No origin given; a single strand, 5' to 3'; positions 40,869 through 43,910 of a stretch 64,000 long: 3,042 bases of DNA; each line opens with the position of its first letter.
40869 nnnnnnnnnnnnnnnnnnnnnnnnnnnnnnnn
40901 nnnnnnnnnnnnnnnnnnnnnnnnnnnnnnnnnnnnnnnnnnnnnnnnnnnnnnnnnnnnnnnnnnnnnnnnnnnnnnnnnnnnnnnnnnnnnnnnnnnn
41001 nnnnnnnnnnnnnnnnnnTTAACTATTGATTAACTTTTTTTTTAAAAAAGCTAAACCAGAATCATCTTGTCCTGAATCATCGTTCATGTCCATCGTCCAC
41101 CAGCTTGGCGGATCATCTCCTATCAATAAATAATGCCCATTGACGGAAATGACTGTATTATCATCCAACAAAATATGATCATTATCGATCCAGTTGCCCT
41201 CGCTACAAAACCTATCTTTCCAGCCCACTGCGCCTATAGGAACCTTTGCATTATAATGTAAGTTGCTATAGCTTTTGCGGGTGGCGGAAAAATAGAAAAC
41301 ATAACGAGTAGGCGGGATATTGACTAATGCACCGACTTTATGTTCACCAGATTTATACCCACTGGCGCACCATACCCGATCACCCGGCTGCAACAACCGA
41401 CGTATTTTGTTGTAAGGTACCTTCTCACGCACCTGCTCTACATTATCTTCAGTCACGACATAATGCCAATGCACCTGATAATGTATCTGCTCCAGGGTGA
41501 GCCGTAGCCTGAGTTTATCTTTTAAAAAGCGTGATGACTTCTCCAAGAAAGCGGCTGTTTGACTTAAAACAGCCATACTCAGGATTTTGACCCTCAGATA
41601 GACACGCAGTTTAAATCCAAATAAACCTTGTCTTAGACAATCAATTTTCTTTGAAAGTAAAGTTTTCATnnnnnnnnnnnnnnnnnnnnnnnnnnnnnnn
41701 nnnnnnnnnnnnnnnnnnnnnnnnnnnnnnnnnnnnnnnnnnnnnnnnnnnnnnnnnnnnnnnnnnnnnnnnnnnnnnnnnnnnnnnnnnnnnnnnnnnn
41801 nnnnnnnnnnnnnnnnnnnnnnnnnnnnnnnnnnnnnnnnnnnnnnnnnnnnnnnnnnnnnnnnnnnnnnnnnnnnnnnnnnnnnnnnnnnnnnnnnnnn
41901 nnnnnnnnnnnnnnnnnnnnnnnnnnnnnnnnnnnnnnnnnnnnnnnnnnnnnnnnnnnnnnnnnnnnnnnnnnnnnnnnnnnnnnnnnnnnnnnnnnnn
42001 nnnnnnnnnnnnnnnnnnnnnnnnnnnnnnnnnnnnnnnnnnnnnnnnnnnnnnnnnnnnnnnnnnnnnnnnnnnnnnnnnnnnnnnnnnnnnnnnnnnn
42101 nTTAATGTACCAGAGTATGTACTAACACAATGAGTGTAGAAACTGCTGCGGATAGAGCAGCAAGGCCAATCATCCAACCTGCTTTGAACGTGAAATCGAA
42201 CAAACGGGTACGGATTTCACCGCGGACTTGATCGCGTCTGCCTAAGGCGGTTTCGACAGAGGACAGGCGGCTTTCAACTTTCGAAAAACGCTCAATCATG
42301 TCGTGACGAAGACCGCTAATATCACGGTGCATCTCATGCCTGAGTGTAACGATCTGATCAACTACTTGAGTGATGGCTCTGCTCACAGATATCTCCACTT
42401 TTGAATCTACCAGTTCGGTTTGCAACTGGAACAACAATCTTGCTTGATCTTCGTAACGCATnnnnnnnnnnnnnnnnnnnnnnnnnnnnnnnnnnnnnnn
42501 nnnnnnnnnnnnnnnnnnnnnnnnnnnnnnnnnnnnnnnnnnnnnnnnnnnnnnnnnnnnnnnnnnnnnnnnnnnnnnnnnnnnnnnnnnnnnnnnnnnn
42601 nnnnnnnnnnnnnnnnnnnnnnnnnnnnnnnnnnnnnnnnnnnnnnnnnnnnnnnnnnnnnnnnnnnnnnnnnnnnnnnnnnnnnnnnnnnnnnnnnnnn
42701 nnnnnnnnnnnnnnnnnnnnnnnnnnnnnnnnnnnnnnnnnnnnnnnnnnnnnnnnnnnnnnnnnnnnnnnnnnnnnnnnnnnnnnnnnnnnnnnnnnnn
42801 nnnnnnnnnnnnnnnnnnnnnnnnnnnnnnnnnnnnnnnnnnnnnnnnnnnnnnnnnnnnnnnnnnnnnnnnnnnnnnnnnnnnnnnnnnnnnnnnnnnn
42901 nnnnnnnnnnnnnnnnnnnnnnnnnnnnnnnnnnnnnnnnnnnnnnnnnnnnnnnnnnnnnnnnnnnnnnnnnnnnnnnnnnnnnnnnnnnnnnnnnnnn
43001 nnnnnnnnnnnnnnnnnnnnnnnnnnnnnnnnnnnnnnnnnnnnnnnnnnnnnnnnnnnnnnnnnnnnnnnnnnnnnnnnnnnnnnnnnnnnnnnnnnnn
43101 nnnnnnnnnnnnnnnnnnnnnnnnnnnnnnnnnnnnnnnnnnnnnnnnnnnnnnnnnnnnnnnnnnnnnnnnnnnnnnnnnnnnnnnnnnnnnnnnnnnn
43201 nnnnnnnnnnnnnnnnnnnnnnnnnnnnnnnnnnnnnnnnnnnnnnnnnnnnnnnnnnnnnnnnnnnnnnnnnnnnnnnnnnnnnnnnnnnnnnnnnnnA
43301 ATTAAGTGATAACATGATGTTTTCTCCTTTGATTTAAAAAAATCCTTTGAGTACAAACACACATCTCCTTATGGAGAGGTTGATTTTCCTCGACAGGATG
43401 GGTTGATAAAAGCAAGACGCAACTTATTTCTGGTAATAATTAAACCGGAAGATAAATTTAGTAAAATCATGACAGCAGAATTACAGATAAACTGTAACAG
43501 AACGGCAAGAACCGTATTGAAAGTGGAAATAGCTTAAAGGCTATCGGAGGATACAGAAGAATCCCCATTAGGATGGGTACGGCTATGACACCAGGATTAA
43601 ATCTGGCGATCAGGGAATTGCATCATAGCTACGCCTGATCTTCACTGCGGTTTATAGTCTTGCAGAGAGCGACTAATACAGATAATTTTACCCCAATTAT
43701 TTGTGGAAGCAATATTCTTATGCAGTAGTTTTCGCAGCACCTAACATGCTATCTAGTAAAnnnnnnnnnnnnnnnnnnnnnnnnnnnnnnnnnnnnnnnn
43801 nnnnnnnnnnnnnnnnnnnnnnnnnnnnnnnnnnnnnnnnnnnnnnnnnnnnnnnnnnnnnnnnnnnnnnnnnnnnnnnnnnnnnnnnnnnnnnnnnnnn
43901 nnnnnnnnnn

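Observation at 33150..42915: Family of related palindromic hairpin elements placed immediately upstream of the RBS of successive small ICE core genes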

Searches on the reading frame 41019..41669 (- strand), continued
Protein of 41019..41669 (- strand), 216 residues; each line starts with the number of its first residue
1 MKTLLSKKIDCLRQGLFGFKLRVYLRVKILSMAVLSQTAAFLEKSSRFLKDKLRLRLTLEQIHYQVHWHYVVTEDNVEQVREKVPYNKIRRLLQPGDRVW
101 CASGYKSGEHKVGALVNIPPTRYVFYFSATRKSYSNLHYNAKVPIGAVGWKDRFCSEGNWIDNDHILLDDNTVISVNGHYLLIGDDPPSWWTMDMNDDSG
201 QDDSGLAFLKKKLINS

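Call 65: get_annotated_region(hit=H35, flank=400)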
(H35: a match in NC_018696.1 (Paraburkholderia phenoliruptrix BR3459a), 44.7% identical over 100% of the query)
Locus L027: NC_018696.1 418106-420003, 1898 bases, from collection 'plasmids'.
description: Paraburkholderia phenoliruptrix BR3459a plasmid pSYMBR3459, complete sequence
organism: Paraburkholderia phenoliruptrix BR3459a (NCBI taxid 1229205)
taxonomy: Bacteria; Pseudomonadota; Betaproteobacteria; Burkholderiales; Burkholderiaceae; Paraburkholderia; Paraburkholderia phenoliruptrix; Paraburkholderia phenoliruptrix BR3459a
host: -; source: Mimosa flocculosa; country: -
typing (MOB-suite, as given by PLSDB): conjugative; relaxase MOBP; mating-pair formation MPF_T
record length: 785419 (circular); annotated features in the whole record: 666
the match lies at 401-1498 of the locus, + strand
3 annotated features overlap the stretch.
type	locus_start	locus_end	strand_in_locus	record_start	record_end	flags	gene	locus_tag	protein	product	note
CDS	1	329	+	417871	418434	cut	-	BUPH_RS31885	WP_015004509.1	DUF3275 family protein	-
CDS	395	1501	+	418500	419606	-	-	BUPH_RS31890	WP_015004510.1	DUF6094 domain-containing protein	-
CDS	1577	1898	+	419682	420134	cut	-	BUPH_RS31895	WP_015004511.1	hypothetical protein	-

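Call 66: get_annotated_region(hit=H36, flank=400)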
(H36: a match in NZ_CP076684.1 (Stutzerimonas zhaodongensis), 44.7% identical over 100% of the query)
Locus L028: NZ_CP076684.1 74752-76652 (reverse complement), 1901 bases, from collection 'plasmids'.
description: Stutzerimonas zhaodongensis strain A252 plasmid megaplasmid, complete sequence
organism: Stutzerimonas zhaodongensis (NCBI taxid 1176257)
taxonomy: Bacteria; Pseudomonadota; Gammaproteobacteria; Pseudomonadales; Pseudomonadaceae; Stutzerimonas; Stutzerimonas zhaodongensis
host: -; source: isolated microorganism,Ocean water; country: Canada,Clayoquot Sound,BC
typing (MOB-suite, as given by PLSDB): non-mobilizable
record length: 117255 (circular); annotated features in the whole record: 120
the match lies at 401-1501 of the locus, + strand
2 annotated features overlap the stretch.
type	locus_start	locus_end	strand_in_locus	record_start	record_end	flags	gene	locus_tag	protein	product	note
CDS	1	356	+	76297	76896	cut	-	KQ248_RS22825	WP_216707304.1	hypothetical protein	-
CDS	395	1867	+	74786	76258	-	-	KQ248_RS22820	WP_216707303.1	DUF6094 domain-containing protein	-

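Call 67: get_annotated_region(hit=H40, flank=400)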
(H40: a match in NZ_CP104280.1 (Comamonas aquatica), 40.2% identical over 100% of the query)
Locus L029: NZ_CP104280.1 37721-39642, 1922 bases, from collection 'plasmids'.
description: Comamonas aquatica strain SCLZS63 plasmid p1_SCLZS63, complete sequence
organism: Comamonas aquatica (NCBI taxid 225991)
taxonomy: Bacteria; Pseudomonadota; Betaproteobacteria; Burkholderiales; Comamonadaceae; Comamonas; Comamonas aquatica
host: -; source: -; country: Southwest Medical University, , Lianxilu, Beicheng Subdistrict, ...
typing (MOB-suite, as given by PLSDB): non-mobilizable
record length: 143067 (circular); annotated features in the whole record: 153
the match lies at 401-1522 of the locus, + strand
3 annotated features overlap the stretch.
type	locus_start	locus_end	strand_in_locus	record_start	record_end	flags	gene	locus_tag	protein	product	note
CDS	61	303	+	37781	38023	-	-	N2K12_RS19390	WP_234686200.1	hypothetical protein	-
CDS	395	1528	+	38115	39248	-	-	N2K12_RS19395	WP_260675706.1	DUF6094 domain-containing protein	-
CDS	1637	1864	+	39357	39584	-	-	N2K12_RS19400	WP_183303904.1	hypothetical protein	-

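Call 68: get_annotated_region(hit=H41, flank=400)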
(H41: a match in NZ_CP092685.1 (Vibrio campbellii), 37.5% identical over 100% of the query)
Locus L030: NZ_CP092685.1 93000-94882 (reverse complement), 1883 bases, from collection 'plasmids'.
description: Vibrio campbellii strain IFL1 plasmid pIFL1_2, complete sequence
organism: Vibrio campbellii (NCBI taxid 680)
taxonomy: Bacteria; Pseudomonadota; Gammaproteobacteria; Vibrionales; Vibrionaceae; Vibrio; Vibrio campbellii
host: -; source: Hippocampus kuda,Pure isolate,aquarium water; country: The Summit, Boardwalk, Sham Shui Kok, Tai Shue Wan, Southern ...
typing (MOB-suite, as given by PLSDB): conjugative; relaxase MOBH; mating-pair formation MPF_F
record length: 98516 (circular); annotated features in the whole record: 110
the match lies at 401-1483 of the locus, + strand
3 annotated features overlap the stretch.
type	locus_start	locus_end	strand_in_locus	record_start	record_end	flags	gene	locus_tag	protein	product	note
CDS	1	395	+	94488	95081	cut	-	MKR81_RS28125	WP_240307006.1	DUF3275 family protein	-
CDS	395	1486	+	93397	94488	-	-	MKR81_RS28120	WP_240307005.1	DUF6094 domain-containing protein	-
CDS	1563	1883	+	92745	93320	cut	-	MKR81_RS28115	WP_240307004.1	hypothetical protein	-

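Call 69: get_annotated_region(hit=H45, flank=400)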
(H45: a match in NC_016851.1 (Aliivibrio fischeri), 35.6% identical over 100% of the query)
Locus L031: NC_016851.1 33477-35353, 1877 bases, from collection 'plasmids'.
description: Aliivibrio fischeri plasmid pKB1A97-67, complete sequence
organism: Aliivibrio fischeri (NCBI taxid 668)
taxonomy: Bacteria; Pseudomonadota; Gammaproteobacteria; Vibrionales; Vibrionaceae; Aliivibrio; Aliivibrio fischeri
host: -; source: Euprymna scolopes; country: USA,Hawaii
typing (MOB-suite, as given by PLSDB): conjugative; relaxase MOBH; mating-pair formation MPF_G
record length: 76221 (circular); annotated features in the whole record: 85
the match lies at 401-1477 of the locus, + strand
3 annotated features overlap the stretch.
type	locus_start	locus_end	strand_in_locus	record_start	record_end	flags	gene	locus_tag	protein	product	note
CDS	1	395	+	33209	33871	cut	-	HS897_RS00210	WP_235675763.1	DUF3275 family protein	-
CDS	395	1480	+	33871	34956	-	-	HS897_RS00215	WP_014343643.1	DUF6094 domain-containing protein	-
CDS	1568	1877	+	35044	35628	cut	-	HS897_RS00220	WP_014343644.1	hypothetical protein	-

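Call 70: get_annotated_region(hit=H47, flank=400)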
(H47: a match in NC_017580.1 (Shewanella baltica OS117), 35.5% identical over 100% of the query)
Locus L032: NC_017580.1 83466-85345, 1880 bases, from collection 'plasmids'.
description: Shewanella baltica OS117 plasmid pSBAL11702, complete sequence
organism: Shewanella baltica OS117 (NCBI taxid 693970)
taxonomy: Bacteria; Pseudomonadota; Gammaproteobacteria; Alteromonadales; Shewanellaceae; Shewanella; Shewanella baltica; Shewanella baltica OS117
host: -; source: -; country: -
typing (MOB-suite, as given by PLSDB): conjugative; replicon rep_cluster_862; relaxase MOBH; mating-pair formation MPF_G
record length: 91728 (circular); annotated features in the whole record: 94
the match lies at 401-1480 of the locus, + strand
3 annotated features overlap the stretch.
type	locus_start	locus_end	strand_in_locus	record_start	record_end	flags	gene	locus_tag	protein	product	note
CDS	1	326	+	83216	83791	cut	-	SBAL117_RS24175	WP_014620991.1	DUF3275 family protein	-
CDS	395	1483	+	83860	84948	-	-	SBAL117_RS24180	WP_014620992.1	DUF6094 domain-containing protein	-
CDS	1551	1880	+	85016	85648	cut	-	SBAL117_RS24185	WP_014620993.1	hypothetical protein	-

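Call 71: get_annotated_region(hit=H48, flank=400)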
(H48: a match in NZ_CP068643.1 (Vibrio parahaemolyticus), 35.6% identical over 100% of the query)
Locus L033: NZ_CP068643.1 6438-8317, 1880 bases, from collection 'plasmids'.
description: Vibrio parahaemolyticus strain VP157 plasmid pVP157-1, complete sequence
organism: Vibrio parahaemolyticus (NCBI taxid 670)
taxonomy: Bacteria; Pseudomonadota; Gammaproteobacteria; Vibrionales; Vibrionaceae; Vibrio; Vibrio parahaemolyticus
host: -; source: Penaeus vannamei; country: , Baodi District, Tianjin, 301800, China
typing (MOB-suite, as given by PLSDB): non-mobilizable; mating-pair formation MPF_F
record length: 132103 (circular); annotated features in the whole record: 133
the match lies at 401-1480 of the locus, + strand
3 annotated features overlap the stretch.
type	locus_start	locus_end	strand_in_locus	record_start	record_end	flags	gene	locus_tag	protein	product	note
CDS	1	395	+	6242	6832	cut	-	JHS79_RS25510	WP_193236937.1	DUF3275 family protein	-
CDS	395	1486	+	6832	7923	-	-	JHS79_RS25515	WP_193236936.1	DUF6094 domain-containing protein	-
CDS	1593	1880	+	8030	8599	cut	-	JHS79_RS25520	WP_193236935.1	hypothetical protein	-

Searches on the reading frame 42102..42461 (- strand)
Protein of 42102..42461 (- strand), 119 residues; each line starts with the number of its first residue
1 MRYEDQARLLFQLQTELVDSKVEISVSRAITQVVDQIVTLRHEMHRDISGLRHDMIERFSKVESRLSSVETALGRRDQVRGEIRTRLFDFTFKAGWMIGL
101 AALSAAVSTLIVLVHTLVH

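Call 12: search_protein_families(library=pfam, proteins=[window:42102-42461:-], max_evalue=0.01)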
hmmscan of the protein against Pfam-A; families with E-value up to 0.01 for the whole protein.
window:42102-42461:- (119 aa): 0 families

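Call 19: find_homologous_proteins(query=window:42102-42461:-)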
Query window:42102-42461:- (119 aa): 11 proteins with E <= 0.001 among 31 candidates.
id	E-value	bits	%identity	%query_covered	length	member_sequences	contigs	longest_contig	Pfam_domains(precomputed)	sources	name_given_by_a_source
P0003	3.0e-67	241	100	100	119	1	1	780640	-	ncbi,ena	-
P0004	1.3e-52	194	77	100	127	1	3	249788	-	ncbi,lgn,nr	ncbi:MAG TPA: hypothetical protein VHE99_02930 [Gammaproteobacteria bacterium]|nr:hypothetical prote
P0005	4.6e-51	189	77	98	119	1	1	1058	-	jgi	jgi:hypothetical protein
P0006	7.7e-45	169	70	100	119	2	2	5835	-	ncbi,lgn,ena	-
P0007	2.6e-36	142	60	98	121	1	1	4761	-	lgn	-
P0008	1.0e-35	140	59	99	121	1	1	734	-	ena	-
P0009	6.7e-34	134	63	94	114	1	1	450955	-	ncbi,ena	-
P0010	3.0e-30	122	49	79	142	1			PF01442.24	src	-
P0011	2.1e-28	117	59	90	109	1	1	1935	-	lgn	-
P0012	1.1e-26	111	55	90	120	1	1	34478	-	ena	-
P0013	3.3e-22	97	56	79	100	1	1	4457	-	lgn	-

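Call 21: find_related_loci(query=A1, collection=genome_contigs, flank=10000)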
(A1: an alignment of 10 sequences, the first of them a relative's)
Query A1 (119 aa) in genome_contigs; peptide patterns used: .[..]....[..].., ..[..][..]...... (x = any residue, [..] = any of these).
40 stretches matched a pattern; 4 encode a relative of the query (tblastn E <= 1e-3); 4 distinct loci.
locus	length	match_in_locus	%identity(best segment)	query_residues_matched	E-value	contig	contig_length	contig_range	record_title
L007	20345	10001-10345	70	1-119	2e-54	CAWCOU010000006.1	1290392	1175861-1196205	MAG: uncultured Gammaproteobacteria bacterium isolate MFD09495.bin.1.55 genome assembly, contig: contig_4136, whole geno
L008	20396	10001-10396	58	4-117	4e-46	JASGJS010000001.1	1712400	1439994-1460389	MAG: Gammaproteobacteria bacterium isolate 5N005 JMF-2111-06-0005.ont.bin.5_0, whole genome shotgun sequence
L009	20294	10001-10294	62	1-98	3e-37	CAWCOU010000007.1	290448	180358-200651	MAG: uncultured Gammaproteobacteria bacterium isolate MFD09495.bin.1.55 genome assembly, contig: contig_5147, whole geno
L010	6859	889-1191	36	6-117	5e-20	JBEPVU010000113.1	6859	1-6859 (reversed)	MAG: Gammaproteobacteria bacterium isolate 22E.semibin_refined.170 NODE_11108_length_6859_cov_6.121252, whole genome sho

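Call 22: find_related_loci(query=A1, collection=metagenome_contigs, flank=10000)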
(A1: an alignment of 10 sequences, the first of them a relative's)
Query A1 (119 aa) in metagenome_contigs; peptide patterns used: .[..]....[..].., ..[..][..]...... (x = any residue, [..] = any of these).
76 stretches matched a pattern; 6 encode a relative of the query (tblastn E <= 1e-3); 6 distinct loci.
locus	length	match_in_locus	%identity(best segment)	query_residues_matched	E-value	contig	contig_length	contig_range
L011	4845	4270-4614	70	1-119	1e-54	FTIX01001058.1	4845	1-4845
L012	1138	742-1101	50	1-117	2e-40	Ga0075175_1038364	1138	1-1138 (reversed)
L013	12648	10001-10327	55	6-118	1e-36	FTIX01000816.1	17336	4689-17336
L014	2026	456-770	58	1-98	2e-36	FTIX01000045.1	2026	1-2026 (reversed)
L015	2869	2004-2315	52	6-117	2e-35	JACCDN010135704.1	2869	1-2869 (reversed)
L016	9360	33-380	50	6-103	5e-33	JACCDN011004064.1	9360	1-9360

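Call 29: find_encoding_contigs(protein=P0009, flank=10000, max_places=3)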
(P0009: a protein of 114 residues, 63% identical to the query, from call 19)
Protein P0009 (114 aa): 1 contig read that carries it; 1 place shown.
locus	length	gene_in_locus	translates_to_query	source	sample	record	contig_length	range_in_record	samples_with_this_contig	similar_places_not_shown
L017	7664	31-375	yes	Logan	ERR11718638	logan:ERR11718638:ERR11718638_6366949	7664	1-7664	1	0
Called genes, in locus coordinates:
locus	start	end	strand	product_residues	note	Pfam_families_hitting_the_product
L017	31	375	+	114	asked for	-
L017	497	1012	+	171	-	PF07275:ArdA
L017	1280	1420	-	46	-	-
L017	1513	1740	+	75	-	PF04231:Endonuclease_1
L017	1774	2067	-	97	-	PF00023:Ank (faint), PF12796:Ank_2, PF13637:Ank_4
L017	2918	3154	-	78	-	-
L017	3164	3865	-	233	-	-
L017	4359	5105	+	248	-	PF04231:Endonuclease_1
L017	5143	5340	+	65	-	-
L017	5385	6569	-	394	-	-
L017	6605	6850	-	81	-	-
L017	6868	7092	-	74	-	-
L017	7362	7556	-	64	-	-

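Call 30: find_encoding_contigs(protein=P0012, flank=10000, max_places=3)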
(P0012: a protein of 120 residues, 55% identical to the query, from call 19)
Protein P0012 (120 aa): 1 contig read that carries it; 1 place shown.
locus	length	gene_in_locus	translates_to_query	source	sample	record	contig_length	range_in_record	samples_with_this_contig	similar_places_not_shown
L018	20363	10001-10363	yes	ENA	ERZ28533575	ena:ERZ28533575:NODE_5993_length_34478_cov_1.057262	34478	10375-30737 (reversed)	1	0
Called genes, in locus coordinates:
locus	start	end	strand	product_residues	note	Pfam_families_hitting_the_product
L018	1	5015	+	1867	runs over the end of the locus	PF12796:Ank_2 (faint), PF01734:Patatin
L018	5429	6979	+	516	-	PF13701:DDE_Tnp_1_4, PF01609:DDE_Tnp_1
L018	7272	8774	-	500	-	-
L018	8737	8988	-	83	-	-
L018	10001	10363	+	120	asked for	-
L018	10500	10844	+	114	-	PF27349:IcsB_M (weak)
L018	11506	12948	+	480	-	PF00078:RVT_1, PF08388:GIIM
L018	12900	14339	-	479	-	PF13007:LZ_Tnp_IS66, PF13005:zf-IS66, PF03050:DDE_Tnp_IS66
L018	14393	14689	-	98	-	PF05717:TnpB_IS66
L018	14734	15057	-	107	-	-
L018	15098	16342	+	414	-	-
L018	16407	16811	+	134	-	-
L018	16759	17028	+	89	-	-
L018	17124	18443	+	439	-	PF27349:IcsB_M (faint)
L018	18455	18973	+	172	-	-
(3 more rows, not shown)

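Call 52: search_protein_families(library=ncbifam, proteins=[window:42102-42461:-], max_evalue=0.01)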
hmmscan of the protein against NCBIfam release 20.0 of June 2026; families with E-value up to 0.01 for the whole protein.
window:42102-42461:- (119 aa): 1 family
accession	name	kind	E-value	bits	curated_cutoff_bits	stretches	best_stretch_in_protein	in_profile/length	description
NF045982.1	Mbov0283_fam_LP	subfamily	0.00012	22.6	65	1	2-85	20-106/117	Mbov_0283/Mbov_0339 family surface lipoprotein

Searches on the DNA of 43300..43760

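Call 93: search_rna_families(source=window, start=43300, end=43760, threshold=evalue, max_evalue=5)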
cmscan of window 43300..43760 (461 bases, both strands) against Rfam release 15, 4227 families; matches with E-value up to 5: 3.
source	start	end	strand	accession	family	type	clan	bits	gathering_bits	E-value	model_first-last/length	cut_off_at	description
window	43432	43513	+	RF01190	snR50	Gene; snRNA; snoRNA; CD-box;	-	22.8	45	0.35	1-89/89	no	Small nucleolar RNA snR50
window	43305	43342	+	RF02454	ncr982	Gene; sRNA;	-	20.5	50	1.7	1-79/79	no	Bacillus sRNA ncr982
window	43313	43378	-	RF02980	freshwater-2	Cis-reg;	-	17.5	49.9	3.1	1-84/84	no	freshwater-2 RNA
